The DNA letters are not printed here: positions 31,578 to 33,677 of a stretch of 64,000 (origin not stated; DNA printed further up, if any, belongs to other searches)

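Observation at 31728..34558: Bacterial-style two-TM sensor + HAMP module fused to a eukaryotic RGS domain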

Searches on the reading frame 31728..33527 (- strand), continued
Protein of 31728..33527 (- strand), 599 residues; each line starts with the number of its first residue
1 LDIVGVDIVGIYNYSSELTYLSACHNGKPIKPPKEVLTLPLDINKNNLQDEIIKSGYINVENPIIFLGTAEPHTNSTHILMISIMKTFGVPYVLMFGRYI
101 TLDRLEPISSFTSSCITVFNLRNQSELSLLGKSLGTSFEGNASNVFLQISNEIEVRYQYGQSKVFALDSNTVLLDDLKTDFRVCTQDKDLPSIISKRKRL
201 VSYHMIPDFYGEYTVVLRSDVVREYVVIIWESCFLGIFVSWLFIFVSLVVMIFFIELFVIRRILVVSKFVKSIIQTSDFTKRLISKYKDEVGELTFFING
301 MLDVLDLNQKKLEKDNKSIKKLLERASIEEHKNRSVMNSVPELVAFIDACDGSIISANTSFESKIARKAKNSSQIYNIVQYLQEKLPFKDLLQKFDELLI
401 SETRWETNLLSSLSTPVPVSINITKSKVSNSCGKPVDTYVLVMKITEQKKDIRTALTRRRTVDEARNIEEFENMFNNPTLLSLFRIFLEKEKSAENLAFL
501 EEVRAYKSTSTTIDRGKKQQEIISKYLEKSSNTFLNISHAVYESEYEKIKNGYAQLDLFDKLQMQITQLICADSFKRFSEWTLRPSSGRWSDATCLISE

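Call 44: predict_structure(alignment_id=A1)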
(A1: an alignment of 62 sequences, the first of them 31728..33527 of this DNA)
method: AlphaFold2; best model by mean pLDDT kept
length: 599 residues; sequences in the alignment: 62
mean_pLDDT: 82.1   pTM: 0.52
mean pLDDT of the five models: 82.1, 81.3, 80.6, 80.5, 80.1
residues with pLDDT >= 90: 286; 70-90: 183; 50-70: 81; < 50: 49
segments of 3 or more residues with pLDDT < 50: 49-53, 66-86, 146-161, 449-453
pLDDT, mean of each block of 10 residues (from residue 1): 86 85 91 81 55 51 51 33 51 82 88 89 88 80 53 41 66 65 75 69 83 86 86 94 96 94 93 93 90 94 93 89 86 88 94 91 76 76 92 96 95 90 93 90 79 58 89 95 95 96 96 94 97 95 92 93 95 94 68 57
secondary structure, 60 per line:
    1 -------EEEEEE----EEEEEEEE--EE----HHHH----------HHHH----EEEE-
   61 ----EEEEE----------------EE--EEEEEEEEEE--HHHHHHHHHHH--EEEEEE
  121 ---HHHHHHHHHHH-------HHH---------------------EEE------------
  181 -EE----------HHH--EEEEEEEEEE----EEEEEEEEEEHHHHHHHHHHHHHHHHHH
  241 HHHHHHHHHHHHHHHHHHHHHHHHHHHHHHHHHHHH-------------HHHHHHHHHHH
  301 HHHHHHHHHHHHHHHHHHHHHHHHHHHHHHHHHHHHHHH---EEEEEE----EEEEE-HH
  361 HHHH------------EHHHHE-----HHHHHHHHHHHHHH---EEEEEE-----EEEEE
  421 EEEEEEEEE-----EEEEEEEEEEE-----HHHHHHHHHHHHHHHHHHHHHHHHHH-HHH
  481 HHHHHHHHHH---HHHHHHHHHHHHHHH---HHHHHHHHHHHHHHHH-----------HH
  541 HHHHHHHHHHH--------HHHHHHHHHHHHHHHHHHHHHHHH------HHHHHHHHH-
elements in order: E8-13 E18-25 H34-37 H48-51 E56-59 E65-69 E90-99 H102-112 E115-120 H124-134 E166-168 E199-208 E213-222 H223-276 H290-339 E343-348 E353-357 H359-364 H378-381 H388-401 E405-410 E416-429 E435-445 H451-476 H478-490 H494-508 H512-527 H539-551 H560-583 H590-598

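Call 46: fold_search(model_id=the predicted structure, library=pdb)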
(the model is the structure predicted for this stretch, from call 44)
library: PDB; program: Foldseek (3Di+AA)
matches with E <= 10: 1170; with E <= 0.001: 152
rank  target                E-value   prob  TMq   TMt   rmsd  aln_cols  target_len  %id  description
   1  9a5d_A                8.5e-11  1.00  0.16  0.16  24.3       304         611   17  Integrative model of WALK-YYCH by crosslinking MS and deep learning (released 2024-09-18)
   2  4hh2_B                1.6e-08  1.00  0.16  0.25  44.0       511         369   12  Structure of PpsR without the HTH motif from Rb. sphaeroides (released 2013-06-05)
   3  4hh2_A                5.5e-07  1.00  0.14  0.22  38.7       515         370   11  Structure of PpsR without the HTH motif from Rb. sphaeroides (released 2013-06-05)
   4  4hh2_D                9.0e-07  1.00  0.14  0.22  39.2       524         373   12  Structure of PpsR without the HTH motif from Rb. sphaeroides (released 2013-06-05)
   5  9a69_B                7.3e-06  1.00  0.16  0.15  73.5       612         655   11  Integrative model of MCPB-MCPC by crosslinking MS and deep learning (released 2024-09-18)
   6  2ode_D                9.1e-06  1.00  0.18  0.87   2.1       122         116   24  Crystal structure of the heterodimeric complex of human RGS8 and activated Gi alpha 3 (released 2007-02-06)
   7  2ik8_B                9.1e-06  1.00  0.18  0.84   3.0       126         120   21  Crystal structure of the heterodimeric complex of human RGS16 and activated Gi alpha 1 (released 2006-11-21)
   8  2bv1_B                9.6e-06  1.00  0.17  0.75   4.0       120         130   28  Regulator of G-protein Signalling 1 (Human) (released 2005-06-27)
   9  2ihd                  1.2e-05  1.00  0.18  0.78   4.2       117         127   26  Crystal structure of Human Regulator of G-protein signaling 8, RGS8 (released 2006-11-21)
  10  4i5s_B                1.2e-05  1.00  0.14  0.19  26.7       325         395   16  Structure and function of sensor histidine kinase (released 2013-03-27)
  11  3c7l_A                1.3e-05  1.00  0.18  0.80   1.8       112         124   24  Molecular architecture of Galphao and the structural basis for RGS16-mediated deactivation (released 2008-05-06)
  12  2bt2_C                1.4e-05  1.00  0.19  0.71  11.1       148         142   21  Structure of the regulator of G-protein signaling 16 (released 2005-06-03)
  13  4gw9_A                1.4e-05  0.99  0.15  0.15  39.5       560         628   11  Structure of a bacteriophytochrome and light-stimulated protomer swapping with a gene repressor (released 2012-09-26)
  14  2bv1_A                1.5e-05  1.00  0.17  0.74   4.0       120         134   28  Regulator of G-protein Signalling 1 (Human) (released 2005-06-27)
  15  1fqj_E                1.7e-05  1.00  0.17  0.70   3.1       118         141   24  CRYSTAL STRUCTURE OF THE HETEROTRIMERIC COMPLEX OF THE RGS DOMAIN OF RGS9, THE GAMMA SUBUNIT OF PHOSPHODIESTERASE AND  (released 2001-02-28)
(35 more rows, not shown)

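Call 51: search_protein_families(library=pfam, alignment_id=A3, max_evalue=0.001)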
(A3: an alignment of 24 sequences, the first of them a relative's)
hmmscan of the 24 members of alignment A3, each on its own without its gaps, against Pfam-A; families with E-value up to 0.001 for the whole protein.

A. member 1, P0080 (1256 aa): 12 families
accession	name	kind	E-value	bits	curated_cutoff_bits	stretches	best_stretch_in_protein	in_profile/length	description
PF05228.19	CHASE4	-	8.1e-77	256.5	26.2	2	375-529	2-140/140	CHASE4 domain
PF07568.18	HisKA_2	-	2.4e-30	104.9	22.3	1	1061-1136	1-76/76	Histidine kinase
PF13426.13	PAS_9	-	1.4e-23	83.5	27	2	810-911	1-103/103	PAS domain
PF00989.32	PAS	-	1e-18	67.8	22.6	2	801-909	2-113/113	PAS fold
PF08448.16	PAS_4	-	1.3e-17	64.5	23.1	2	686-790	1-110/110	PAS fold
PF13188.13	PAS_8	-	1.8e-10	40.7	21.8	1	926-968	3-44/65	PAS domain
PF02518.31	HATPase_c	-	5.9e-08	33.6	26.4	1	1164-1253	8-108/111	Histidine kinase-, DNA gyrase B-, and HSP90-like ATPase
PF00672.30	HAMP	-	5.3e-06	27.1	25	1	622-669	6-52/53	HAMP domain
PF07536.20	HWE_HK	-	6.5e-06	27.2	22.8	1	1061-1136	1-69/83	HWE histidine kinase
PF12860.13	PAS_7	-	3.4e-05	24.4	27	0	930-1045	1-114/115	PAS fold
PF24820.1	Diguanyl_cycl_sensor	-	6.6e-05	23.2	28.1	0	813-896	9-98/109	Diguanylate cyclase-like sensor domain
PF13581.12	HATPase_c_2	-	0.00049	20.5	27.4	0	1151-1231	21-110/127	Histidine kinase-like ATPase domain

B. families by the number of members that match (of 24 scanned): 31 families (the first 25 are shown)
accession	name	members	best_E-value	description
PF05228.19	CHASE4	21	8.1e-77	CHASE4 domain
PF00672.30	HAMP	21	2.9e-15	HAMP domain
PF00989.32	PAS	14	3e-71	PAS fold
PF13426.13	PAS_9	12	1.1e-73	PAS domain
PF08448.16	PAS_4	12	1.8e-54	PAS fold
PF13188.13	PAS_8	11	1.4e-47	PAS domain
PF08447.18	PAS_3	8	3.5e-50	PAS fold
PF02518.31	HATPase_c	6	1.3e-30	Histidine kinase-, DNA gyrase B-, and HSP90-like ATPase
PF24820.1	Diguanyl_cycl_sensor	5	7.1e-10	Diguanylate cyclase-like sensor domain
PF12860.13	PAS_7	4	1e-13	PAS fold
PF13487.12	HD_5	3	9.4e-42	HD domain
PF00990.26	GGDEF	3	2.5e-37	Diguanylate cyclase, GGDEF domain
PF01966.28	HD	3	8e-25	HD domain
PF00512.31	HisKA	3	1.6e-14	His Kinase A (phospho-acceptor) domain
PF14598.12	PAS_11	2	5.7e-06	PAS domain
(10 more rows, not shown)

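Call 52: find_encoding_contigs(protein=P0031, flank=5000, max_places=3)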
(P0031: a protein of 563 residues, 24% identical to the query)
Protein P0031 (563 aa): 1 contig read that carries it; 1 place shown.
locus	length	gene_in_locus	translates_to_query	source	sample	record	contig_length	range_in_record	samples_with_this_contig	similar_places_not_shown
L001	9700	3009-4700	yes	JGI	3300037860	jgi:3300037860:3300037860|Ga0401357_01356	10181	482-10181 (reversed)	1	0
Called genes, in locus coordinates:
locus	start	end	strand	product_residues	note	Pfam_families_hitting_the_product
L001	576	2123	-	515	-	-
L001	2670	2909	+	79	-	-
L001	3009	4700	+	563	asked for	PF05228:CHASE4, PF00615:RGS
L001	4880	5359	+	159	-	PF00071:Ras (weak)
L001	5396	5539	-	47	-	-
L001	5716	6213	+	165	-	-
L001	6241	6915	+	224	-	PF13787:HXXEE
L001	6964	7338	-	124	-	-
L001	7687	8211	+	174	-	-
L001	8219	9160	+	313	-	PF13339:AATF-Che1, PF08164:TRAUB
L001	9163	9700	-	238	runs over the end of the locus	PF01323:DSBA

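Call 53: list_cluster_members(proteins=[P0008, P0009, P0010, P0012, P0014, P0015, P0018, P0022, P0038, P0061])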
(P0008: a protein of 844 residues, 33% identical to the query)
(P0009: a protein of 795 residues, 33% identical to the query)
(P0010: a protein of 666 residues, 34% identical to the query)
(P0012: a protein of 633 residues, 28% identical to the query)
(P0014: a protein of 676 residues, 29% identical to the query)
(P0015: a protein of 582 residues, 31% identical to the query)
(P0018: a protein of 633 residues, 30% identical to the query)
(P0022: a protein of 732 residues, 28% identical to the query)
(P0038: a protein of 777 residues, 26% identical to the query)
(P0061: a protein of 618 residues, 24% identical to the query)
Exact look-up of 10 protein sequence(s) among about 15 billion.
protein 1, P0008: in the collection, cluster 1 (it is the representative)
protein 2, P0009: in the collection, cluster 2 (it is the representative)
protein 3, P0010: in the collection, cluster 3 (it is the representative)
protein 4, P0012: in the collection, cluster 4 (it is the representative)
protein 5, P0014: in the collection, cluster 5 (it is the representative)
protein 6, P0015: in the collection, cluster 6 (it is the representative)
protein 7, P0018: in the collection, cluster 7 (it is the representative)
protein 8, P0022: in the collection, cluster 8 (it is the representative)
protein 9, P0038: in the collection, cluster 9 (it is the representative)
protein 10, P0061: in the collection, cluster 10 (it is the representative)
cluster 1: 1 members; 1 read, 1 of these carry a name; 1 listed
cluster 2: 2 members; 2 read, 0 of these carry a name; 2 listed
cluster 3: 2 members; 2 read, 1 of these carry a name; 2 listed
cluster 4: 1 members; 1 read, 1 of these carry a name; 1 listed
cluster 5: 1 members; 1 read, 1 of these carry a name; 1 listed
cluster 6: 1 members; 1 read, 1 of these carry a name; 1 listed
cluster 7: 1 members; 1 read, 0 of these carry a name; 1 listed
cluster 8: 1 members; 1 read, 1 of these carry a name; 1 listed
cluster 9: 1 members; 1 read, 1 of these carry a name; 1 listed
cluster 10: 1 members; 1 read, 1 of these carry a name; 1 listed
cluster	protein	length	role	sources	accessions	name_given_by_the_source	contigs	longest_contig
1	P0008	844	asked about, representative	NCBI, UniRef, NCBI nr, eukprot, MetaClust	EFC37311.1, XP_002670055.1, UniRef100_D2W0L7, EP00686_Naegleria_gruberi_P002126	predicted protein [Naegleria gruberi] | Predicted protein n=1 Tax=Naegleria gruberi TaxID=5762 RepID=D2W0L7_NAEGR | uncharacterized protein NAEGRDRAFT_74903 [Naegleria gruberi]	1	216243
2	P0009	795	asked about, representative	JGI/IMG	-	-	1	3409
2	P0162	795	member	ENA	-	-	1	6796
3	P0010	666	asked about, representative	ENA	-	-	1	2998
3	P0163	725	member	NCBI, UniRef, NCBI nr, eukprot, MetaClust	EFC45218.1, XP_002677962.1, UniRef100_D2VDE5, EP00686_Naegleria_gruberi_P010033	predicted protein [Naegleria gruberi] | Predicted protein n=1 Tax=Naegleria gruberi TaxID=5762 RepID=D2VDE5_NAEGR | uncharacterized protein NAEGRDRAFT_48593 [Naegleria gruberi]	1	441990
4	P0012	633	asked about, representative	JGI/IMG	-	methyl-accepting chemotaxis protein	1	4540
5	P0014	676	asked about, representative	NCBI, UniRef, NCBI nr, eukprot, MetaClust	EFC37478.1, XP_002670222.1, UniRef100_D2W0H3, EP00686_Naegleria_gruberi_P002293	hypothetical protein NAEGRDRAFT_74859 [Naegleria gruberi] | RGS domain-containing protein n=1 Tax=Naegleria gruberi TaxID=5762 RepID=D2W0H3_NAEGR | uncharacterized protein NAEGRDRAFT_74859 [Naegleria gruberi]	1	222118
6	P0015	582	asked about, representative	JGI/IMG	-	hypothetical protein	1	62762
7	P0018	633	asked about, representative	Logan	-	-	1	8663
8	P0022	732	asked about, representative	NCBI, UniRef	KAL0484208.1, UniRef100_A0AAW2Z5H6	RGS21 [Acrasis kona] | RGS21 n=1 Tax=Acrasis kona TaxID=1008807 RepID=A0AAW2Z5H6_9EUKA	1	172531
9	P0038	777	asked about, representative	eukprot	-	gene2407-2871_t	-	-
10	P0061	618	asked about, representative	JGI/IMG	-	PAS domain-containing protein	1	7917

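Call 56: search_protein_families(library=pfam, proteins=[P0047, P0052, P0053, P0057, P0059, P0060, P0063, P0065, P0066, P0068], max_evalue=0.001)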
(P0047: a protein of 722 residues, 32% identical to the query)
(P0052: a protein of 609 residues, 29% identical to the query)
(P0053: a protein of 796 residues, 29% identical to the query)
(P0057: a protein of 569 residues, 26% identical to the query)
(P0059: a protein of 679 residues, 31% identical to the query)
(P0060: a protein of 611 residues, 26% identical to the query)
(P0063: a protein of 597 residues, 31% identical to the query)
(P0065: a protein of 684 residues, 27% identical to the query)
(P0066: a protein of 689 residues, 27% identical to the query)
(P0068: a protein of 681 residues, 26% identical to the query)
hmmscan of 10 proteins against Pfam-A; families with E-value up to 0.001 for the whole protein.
P0047 (722 aa): 5 families
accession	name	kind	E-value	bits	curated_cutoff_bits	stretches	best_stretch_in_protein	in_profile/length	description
PF08376.15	NIT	-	4.7e-20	73.4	24.9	1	137-378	2-235/239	Nitrate and nitrite sensing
PF00615.24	RGS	-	5.5e-13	49.8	23.9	1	602-714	1-112/117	Regulator of G protein signaling domain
PF00989.32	PAS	-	6.3e-07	29.8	22.6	1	460-517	3-58/113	PAS fold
PF13426.13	PAS_9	-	2.5e-06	28.1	27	1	469-550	2-81/103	PAS domain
PF13188.13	PAS_8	-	3.4e-05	24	21.8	1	459-509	2-53/65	PAS domain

P0052 (609 aa): 4 families
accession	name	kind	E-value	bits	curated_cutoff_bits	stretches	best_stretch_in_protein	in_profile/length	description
PF03707.21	MHYT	-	5.9e-25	87.5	21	2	196-250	3-56/59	Bacterial signalling protein N terminal repeat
PF00615.24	RGS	-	1.4e-11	45.3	23.9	1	472-578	2-108/117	Regulator of G protein signaling domain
PF13188.13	PAS_8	-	9.7e-07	28.9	21.8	1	355-409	2-54/65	PAS domain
PF00989.32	PAS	-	0.00016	22.1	22.6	1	355-391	2-38/113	PAS fold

P0053 (796 aa): 2 families
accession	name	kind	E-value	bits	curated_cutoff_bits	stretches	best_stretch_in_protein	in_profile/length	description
PF00615.24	RGS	-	5.8e-11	43.2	23.9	1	594-692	12-108/117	Regulator of G protein signaling domain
PF03924.19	CHASE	-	0.00023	21.5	25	1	164-336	20-184/189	CHASE domain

P0057 (569 aa): 4 families
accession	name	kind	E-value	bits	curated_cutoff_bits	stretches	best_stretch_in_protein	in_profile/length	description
PF03707.21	MHYT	-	4.4e-20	71.9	21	2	157-207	3-52/59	Bacterial signalling protein N terminal repeat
PF00615.24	RGS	-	1.4e-09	38.8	23.9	1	462-566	6-110/117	Regulator of G protein signaling domain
PF13188.13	PAS_8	-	3.1e-05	24.2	21.8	1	315-363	3-52/65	PAS domain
PF00989.32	PAS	-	0.00013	22.4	22.6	1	315-356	3-44/113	PAS fold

P0059 (679 aa): 2 families
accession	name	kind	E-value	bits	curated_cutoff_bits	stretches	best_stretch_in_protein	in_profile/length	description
PF00615.24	RGS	-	1.4e-12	48.4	23.9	1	538-646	2-109/117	Regulator of G protein signaling domain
PF13188.13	PAS_8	-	2.1e-06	27.8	21.8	1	379-425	2-44/65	PAS domain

P0060 (611 aa): 3 families
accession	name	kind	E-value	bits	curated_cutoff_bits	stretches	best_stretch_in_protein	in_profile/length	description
PF00615.24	RGS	-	6.9e-18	65.6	23.9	1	493-604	2-112/117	Regulator of G protein signaling domain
PF03924.19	CHASE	-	2.5e-12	47.4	25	1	28-194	2-163/189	CHASE domain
PF00989.32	PAS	-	4.3e-06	27.2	22.6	1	360-397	4-41/113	PAS fold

P0063 (597 aa): 3 families
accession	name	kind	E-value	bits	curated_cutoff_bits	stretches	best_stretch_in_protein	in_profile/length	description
PF03707.21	MHYT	-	3.9e-20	72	21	2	182-237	3-57/59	Bacterial signalling protein N terminal repeat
PF00615.24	RGS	-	1.1e-12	48.8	23.9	1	474-581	2-109/117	Regulator of G protein signaling domain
PF00989.32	PAS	-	0.0001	22.7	22.6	1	347-385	3-41/113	PAS fold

P0065 (684 aa): 2 families
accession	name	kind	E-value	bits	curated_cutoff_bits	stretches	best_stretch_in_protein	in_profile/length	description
PF03924.19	CHASE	-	1.7e-17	64.2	25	1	125-290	11-178/189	CHASE domain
PF00615.24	RGS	-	2.1e-16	60.8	23.9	1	570-679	2-111/117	Regulator of G protein signaling domain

P0066 (689 aa): 1 family
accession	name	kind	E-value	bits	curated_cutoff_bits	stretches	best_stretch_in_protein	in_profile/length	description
PF00615.24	RGS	-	1e-16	61.8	23.9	1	574-683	2-111/117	Regulator of G protein signaling domain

P0068 (681 aa): 4 families
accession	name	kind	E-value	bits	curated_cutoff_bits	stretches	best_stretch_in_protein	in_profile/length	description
PF03924.19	CHASE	-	6.7e-24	85.1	25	1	133-315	3-189/189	CHASE domain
PF00615.24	RGS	-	1.8e-15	57.8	23.9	1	559-670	2-112/117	Regulator of G protein signaling domain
PF13188.13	PAS_8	-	1.3e-06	28.5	21.8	1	430-477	2-50/65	PAS domain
PF13426.13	PAS_9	-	0.00067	20.3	27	0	440-494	2-56/103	PAS domain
